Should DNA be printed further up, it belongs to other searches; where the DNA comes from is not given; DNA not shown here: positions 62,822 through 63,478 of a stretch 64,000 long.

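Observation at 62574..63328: Tandem orphan Nif11-type double-glycine precursors with long Cys-rich cores and a hypervariable loop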

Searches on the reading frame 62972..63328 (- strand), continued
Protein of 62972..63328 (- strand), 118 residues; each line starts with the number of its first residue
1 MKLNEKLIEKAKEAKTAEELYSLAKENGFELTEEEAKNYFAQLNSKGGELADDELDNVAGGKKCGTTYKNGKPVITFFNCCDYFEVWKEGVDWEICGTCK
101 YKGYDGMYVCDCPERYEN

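Call 36: search_solved_structures(query=L008:11672-13093:+, max_evalue=0.00001)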
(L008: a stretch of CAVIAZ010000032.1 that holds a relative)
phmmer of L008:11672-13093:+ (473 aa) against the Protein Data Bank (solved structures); distinct sequences matched with E-value up to 0.00001: 6.
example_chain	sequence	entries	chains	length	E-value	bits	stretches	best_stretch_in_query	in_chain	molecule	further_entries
6efn_A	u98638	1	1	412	1e-13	53.9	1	97-299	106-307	Sporulation killing factor maturation protein SkfB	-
6c8v_A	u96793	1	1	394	2.1e-10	43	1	105-445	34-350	Coenzyme PQQ synthesis protein E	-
7vob_C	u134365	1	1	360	7e-09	37.9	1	107-270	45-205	Cytosylglucuronate decarboxylase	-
7voc_C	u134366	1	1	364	7.2e-09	37.9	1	107-270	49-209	Cytosylglucuronate decarboxylase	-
9dfn_A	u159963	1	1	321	2.5e-06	29.5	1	100-252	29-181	Radical SAM core domain-containing protein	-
9dfu_A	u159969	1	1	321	4.7e-06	28.6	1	100-252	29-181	Radical SAM core domain-containing protein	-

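Call 47: list_cluster_members(proteins=[window:62972-63328:-, window:62574-62930:-, window:5956-7254:+, window:4468-5889:+, window:29782-31161:+, window:58481-60484:-, L008:11672-13093:+])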
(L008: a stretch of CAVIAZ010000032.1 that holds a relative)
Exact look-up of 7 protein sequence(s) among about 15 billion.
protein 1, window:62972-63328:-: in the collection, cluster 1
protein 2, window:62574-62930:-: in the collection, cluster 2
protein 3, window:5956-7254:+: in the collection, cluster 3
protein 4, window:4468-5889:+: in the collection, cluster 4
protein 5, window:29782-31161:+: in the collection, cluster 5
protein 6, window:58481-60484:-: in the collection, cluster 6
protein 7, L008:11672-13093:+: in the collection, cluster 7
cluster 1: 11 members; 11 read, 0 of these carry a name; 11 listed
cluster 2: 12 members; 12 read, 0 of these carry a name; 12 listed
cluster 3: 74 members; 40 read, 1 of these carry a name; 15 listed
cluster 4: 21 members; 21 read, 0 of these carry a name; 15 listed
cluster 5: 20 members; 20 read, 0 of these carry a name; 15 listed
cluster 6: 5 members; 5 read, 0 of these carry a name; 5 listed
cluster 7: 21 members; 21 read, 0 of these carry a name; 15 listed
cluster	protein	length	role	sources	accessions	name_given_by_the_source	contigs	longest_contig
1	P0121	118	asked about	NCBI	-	-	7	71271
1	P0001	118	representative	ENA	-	-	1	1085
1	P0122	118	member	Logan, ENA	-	-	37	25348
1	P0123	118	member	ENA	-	-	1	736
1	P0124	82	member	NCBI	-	-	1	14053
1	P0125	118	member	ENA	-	-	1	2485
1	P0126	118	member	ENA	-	-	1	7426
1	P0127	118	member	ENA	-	-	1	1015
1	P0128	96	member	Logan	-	-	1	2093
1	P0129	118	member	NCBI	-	-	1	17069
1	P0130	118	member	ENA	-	-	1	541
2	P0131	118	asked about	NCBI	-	-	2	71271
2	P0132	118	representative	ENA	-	-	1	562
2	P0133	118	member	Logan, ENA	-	-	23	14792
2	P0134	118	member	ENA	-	-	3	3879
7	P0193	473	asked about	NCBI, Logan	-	-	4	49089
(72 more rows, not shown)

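Call 64: search_protein_families(library=pfam, proteins=[L008:11672-11971:+, L036:11432-11710:+, L050:6171-7022:-, L011:7422-8036:+, L053:13844-15520:+, L060:10000-10707:+, L075:1246-2826:+, L025:748-2853:+, L025:3-734:+], max_evalue=0.1)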
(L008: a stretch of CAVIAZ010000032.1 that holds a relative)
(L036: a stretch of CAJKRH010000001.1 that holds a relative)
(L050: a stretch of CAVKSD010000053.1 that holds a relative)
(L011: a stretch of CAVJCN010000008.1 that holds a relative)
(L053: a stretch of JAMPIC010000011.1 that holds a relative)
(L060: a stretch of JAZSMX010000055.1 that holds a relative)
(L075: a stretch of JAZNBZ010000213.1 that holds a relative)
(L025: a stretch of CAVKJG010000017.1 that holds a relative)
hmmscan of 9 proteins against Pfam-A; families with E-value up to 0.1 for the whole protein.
L008:11672-11971:+ (100 aa): 0 families

L036:11432-11710:+ (93 aa): 0 families

L050:6171-7022:- (283 aa): 8 families
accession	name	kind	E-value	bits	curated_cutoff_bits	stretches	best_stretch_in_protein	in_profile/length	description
PF08242.18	Methyltransf_12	-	7.1e-09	36.7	30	1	43-147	1-98/98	Methyltransferase domain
PF13847.12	Methyltransf_31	-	3.3e-08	33.8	27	1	42-156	7-114/145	Methyltransferase domain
PF13489.12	Methyltransf_23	-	2.5e-07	31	27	1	37-155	21-122/164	Methyltransferase domain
PF13649.12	Methyltransf_25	-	1.5e-05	26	27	1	42-145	1-97/97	Methyltransferase domain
PF08241.18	Methyltransf_11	-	3.9e-05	24.6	21.2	1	43-148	1-94/95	Methyltransferase domain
PF00891.24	Methyltransf_2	-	0.0096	15.7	22.3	1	97-199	110-210/210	O-methyltransferase domain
PF01209.24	Ubie_methyltran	-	0.035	13.9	20.1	1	42-160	51-162/233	ubiE/COQ5 methyltransferase family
PF08123.19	DOT1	-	0.041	13.9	23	1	21-120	25-128/205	Histone methylation protein DOT1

L011:7422-8036:+ (204 aa): 1 family
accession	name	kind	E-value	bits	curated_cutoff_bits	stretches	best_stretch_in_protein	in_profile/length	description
PF00583.31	Acetyltransf_1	-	3e-05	24.7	20.7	1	47-164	24-116/116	Acetyltransferase (GNAT) family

L053:13844-15520:+ (558 aa): 3 families
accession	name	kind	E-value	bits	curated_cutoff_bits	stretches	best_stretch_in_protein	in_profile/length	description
PF03321.19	GH3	-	1.1e-61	209.2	23.6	1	13-319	2-304/304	GH3 family N-terminal domain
PF23571.1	GH3_M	-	1.8e-24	86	23.6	1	343-411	1-75/75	GH3 family central domain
PF23572.1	GH3_C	-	1.1e-14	55.6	23.6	1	427-535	2-118/119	GH3 family C-terminal domain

L060:10000-10707:+ (235 aa): 0 families

L075:1246-2826:+ (526 aa): 1 family
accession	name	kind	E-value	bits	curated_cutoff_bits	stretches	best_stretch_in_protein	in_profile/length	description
PF00375.23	SDF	-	1.5e-49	169.5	27.9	1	131-495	3-371/387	Sodium:dicarboxylate symporter family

L025:748-2853:+ (701 aa): 6 families
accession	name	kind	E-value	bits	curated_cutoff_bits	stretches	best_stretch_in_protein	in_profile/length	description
PF07228.17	SpoIIE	-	1.8e-48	165.5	25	1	374-565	1-191/192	Stage II sporulation protein E (SpoIIE)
PF13581.12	HATPase_c_2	-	1.6e-16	60.9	27.4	1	581-699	5-127/127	Histidine kinase-like ATPase domain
PF03127.19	GAT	-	0.019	15.6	31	1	285-320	19-51/77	GAT domain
PF02518.31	HATPase_c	-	0.058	14.3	26.4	0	608-687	6-94/111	Histidine kinase-, DNA gyrase B-, and HSP90-like ATPase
PF11014.13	DUF2852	-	0.063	13.8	22.5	0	14-126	8-103/116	Protein of unknown function (DUF2852)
PF04312.18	DUF460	-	0.098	12.8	28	0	37-84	54-101/135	Protein of unknown function (DUF460)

L025:3-734:+ (243 aa): 5 families
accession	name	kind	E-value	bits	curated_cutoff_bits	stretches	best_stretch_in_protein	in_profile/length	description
PF13581.12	HATPase_c_2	-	1.3e-07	32.1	27.4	1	122-240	6-124/127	Histidine kinase-like ATPase domain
PF01554.23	MatE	-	7.7e-05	22.9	24.9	1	2-58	95-151/161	MatE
PF03023.19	MurJ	-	0.00013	21.2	27.4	1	18-117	320-415/451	Lipid II flippase MurJ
PF21003.3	NucS_N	-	0.032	14.6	23.9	1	173-229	28-80/100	Endonuclease NucS N-terminal PH-like domain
PF02518.31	HATPase_c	-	0.056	14.3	26.4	1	152-197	6-51/111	Histidine kinase-, DNA gyrase B-, and HSP90-like ATPase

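Call 68: find_encoding_contigs(protein=P0193, flank=10000, max_places=10)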
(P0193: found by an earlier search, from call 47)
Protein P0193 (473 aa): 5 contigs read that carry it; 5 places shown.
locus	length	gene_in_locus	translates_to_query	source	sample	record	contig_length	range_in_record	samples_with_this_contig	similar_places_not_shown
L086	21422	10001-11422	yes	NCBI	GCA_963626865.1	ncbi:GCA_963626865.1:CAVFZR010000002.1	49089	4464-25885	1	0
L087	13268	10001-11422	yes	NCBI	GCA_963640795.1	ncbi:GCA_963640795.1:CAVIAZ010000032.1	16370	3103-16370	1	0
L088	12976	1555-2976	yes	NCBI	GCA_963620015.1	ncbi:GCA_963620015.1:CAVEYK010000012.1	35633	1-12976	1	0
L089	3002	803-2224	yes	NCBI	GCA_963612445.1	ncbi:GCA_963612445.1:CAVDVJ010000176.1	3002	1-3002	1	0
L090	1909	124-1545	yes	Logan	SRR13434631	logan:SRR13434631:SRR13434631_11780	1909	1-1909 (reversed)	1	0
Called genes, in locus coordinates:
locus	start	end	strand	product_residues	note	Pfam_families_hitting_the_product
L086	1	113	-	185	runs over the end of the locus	-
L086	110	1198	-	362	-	PF00005:ABC_tran, PF17912:OB_MalK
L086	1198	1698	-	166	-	-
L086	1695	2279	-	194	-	-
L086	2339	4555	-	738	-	-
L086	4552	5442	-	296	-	PF00528:BPD_transp_1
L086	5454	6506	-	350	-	PF00528:BPD_transp_1 (weak)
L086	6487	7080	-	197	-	-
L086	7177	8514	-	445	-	PF12708:Pect-lyase_RHGA_epim (faint), PF00295:Glyco_hydro_28, PF13229:Beta_helix (weak)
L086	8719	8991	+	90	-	PF03992:ABM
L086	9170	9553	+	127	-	-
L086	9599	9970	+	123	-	PF07862:Nif11 (weak)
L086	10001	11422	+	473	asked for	PF04055:Radical_SAM, PF13353:Fer4_12 (weak), PF13186:SPASM (weak)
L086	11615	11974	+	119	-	PF07862:Nif11 (faint)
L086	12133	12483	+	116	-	-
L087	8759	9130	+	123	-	PF07862:Nif11 (weak)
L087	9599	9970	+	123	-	PF07862:Nif11 (weak)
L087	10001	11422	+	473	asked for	PF04055:Radical_SAM, PF13353:Fer4_12 (weak), PF13186:SPASM (weak)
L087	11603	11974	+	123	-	PF07862:Nif11 (weak)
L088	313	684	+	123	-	PF07862:Nif11 (weak)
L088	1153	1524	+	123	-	PF07862:Nif11 (weak)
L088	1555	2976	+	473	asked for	PF04055:Radical_SAM, PF13353:Fer4_12 (weak), PF13186:SPASM (weak)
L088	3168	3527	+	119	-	PF07862:Nif11 (faint)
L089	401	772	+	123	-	PF07862:Nif11 (weak)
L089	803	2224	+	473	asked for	PF04055:Radical_SAM, PF13353:Fer4_12 (weak), PF13186:SPASM (weak)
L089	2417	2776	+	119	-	PF07862:Nif11 (faint)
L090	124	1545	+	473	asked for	PF04055:Radical_SAM, PF13353:Fer4_12 (weak), PF13186:SPASM (weak)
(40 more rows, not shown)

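Call 69: find_homologous_proteins(query=L025:3354-5540:+, max_evalue=1e-150)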
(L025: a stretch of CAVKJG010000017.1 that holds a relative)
Query L025:3354-5540:+ (728 aa): 7993 proteins with E <= 1e-150 among 8000 candidates; the best 120 are listed.
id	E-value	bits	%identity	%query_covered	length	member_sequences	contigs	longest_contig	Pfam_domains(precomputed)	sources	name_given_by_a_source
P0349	0.0e+0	1618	98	100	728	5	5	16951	PF12385.15,PF00005.34,PF13529.14,PF03412.22,PF02463.26,PF00664.29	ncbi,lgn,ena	-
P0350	0.0e+0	1544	93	100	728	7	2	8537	PF12385.15,PF00005.34,PF13529.14,PF03412.22,PF02463.26,PF00664.29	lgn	-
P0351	0.0e+0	1525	91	100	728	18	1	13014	PF12385.15,PF00005.34,PF13529.14,PF03412.22,PF02463.26,PF00664.29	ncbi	-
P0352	0.0e+0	1495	90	100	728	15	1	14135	PF12385.15,PF00005.34,PF13529.14,PF03412.22,PF02463.26,PF00664.29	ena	-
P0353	0.0e+0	1491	89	100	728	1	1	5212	PF12385.15,PF00005.34,PF13529.14,PF03412.22,PF02463.26,PF00664.29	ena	-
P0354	0.0e+0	1489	89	100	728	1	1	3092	PF12385.15,PF00005.34,PF13529.14,PF03412.22,PF02463.26,PF00664.29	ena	-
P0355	0.0e+0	1487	88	100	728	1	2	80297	PF12385.15,PF00005.34,PF13529.14,PF03412.22,PF00664.29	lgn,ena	-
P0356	0.0e+0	1486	89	100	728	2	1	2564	PF12385.15,PF00005.34,PF13529.14,PF03412.22,PF02463.26,PF00664.29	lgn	-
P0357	0.0e+0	1484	88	100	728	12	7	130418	PF12385.15,PF00005.34,PF13529.14,PF03412.22,PF02463.26,PF00664.29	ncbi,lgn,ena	-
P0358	0.0e+0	1476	88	100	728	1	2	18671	PF12385.15,PF00005.34,PF13529.14,PF03412.22,PF02463.26,PF00664.29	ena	-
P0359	0.0e+0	1473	88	100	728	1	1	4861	PF12385.15,PF00005.34,PF13529.14,PF03412.22,PF02463.26,PF00664.29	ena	-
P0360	0.0e+0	1465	88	100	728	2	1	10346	PF00005.34,PF13529.14,PF03412.22,PF02463.26,PF00664.29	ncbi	-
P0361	0.0e+0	1460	87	100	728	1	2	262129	PF00005.34,PF13529.14,PF03412.22,PF02463.26,PF00664.29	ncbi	-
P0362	0.0e+0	1452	87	100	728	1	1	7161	PF12385.15,PF00005.34,PF13529.14,PF03412.22,PF00664.29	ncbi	-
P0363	0.0e+0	1451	87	100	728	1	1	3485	PF12385.15,PF00005.34,PF13529.14,PF03412.22,PF00664.29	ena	-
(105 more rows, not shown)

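Call 70: find_encoding_contigs(protein=P0351, flank=10000, max_places=6)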
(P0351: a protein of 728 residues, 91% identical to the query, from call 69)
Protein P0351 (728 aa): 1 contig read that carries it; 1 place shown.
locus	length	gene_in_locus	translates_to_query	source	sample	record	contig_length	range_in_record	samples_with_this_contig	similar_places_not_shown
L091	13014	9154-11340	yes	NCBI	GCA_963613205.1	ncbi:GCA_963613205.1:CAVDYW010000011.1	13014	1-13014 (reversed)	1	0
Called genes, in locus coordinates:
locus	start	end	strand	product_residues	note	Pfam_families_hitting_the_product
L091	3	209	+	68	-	?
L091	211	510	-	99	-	-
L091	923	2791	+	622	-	PF09820:AAA-ATPase_like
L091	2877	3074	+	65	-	-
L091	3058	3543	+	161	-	PF04542:Sigma70_r2, PF08281:Sigma70_r4_2, PF04545:Sigma70_r4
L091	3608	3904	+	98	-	PF01740:STAS, PF13466:STAS_2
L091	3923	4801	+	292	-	PF09924:LPG_synthase_C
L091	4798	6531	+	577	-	PF01554:MatE, PF13581:HATPase_c_2 (weak)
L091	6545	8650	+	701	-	PF07228:SpoIIE, PF13581:HATPase_c_2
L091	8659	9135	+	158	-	-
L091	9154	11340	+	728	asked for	PF03412:Peptidase_C39, PF12385:Peptidase_C70 (weak), PF13529:Peptidase_C39_2 (faint), PF00664:ABC_membrane, PF00005:ABC_tran, PF02463:SMC_N (faint)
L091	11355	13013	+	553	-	?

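Call 71: find_encoding_contigs(protein=P0360, flank=10000, max_places=6)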
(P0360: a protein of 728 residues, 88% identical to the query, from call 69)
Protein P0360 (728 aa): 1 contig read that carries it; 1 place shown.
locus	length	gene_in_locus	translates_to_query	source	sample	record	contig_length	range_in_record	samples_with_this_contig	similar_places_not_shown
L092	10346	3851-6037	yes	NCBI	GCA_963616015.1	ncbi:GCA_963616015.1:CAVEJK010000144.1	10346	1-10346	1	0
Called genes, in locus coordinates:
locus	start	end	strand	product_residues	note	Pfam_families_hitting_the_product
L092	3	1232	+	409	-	?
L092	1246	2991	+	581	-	-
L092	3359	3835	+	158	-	-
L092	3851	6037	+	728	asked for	PF03412:Peptidase_C39, PF13529:Peptidase_C39_2 (weak), PF00664:ABC_membrane, PF00005:ABC_tran, PF02463:SMC_N (faint)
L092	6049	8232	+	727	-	PF00664:ABC_membrane, PF00005:ABC_tran, PF02463:SMC_N (faint)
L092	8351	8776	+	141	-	-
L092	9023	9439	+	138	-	-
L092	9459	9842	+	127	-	-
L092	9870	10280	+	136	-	PF07862:Nif11 (weak)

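Call 83: find_encoding_contigs(protein=P0349, flank=3000, max_places=10)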
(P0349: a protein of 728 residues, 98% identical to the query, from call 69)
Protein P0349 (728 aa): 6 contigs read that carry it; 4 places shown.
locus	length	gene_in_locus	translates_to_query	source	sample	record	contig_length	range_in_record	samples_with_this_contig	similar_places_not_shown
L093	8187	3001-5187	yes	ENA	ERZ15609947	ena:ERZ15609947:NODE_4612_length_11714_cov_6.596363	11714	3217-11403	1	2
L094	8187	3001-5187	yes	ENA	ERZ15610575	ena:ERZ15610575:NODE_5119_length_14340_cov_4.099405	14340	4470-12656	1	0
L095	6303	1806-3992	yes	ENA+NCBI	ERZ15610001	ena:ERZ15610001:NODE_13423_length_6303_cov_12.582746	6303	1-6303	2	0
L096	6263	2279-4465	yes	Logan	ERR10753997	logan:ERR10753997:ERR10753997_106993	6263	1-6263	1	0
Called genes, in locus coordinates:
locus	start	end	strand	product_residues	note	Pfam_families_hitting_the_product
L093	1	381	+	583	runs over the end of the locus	PF01554:MatE, PF03023:MurJ (weak)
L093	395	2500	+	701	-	PF07228:SpoIIE, PF13581:HATPase_c_2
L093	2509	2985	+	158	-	-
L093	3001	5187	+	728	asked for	PF03412:Peptidase_C39, PF12385:Peptidase_C70 (weak), PF13529:Peptidase_C39_2 (faint), PF00664:ABC_membrane, PF00005:ABC_tran, PF02463:SMC_N (faint)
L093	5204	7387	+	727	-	PF00664:ABC_membrane, PF00005:ABC_tran, PF02463:SMC_N (faint)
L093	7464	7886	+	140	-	-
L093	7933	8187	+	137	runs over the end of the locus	-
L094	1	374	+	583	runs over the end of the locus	PF01554:MatE, PF03023:MurJ (weak)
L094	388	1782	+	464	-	-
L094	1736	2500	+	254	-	PF07228:SpoIIE, PF13581:HATPase_c_2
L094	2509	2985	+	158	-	-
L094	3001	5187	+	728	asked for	PF03412:Peptidase_C39, PF12385:Peptidase_C70 (weak), PF13529:Peptidase_C39_2 (faint), PF00664:ABC_membrane, PF00005:ABC_tran, PF02463:SMC_N (faint)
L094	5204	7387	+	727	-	PF00664:ABC_membrane, PF00005:ABC_tran, PF02463:SMC_N (faint)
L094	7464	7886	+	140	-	-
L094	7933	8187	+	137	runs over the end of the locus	-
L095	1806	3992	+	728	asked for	PF03412:Peptidase_C39, PF12385:Peptidase_C70 (weak), PF13529:Peptidase_C39_2 (faint), PF00664:ABC_membrane, PF00005:ABC_tran, PF02463:SMC_N (faint)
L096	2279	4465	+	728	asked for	PF03412:Peptidase_C39, PF12385:Peptidase_C70 (weak), PF13529:Peptidase_C39_2 (faint), PF00664:ABC_membrane, PF00005:ABC_tran, PF02463:SMC_N (faint)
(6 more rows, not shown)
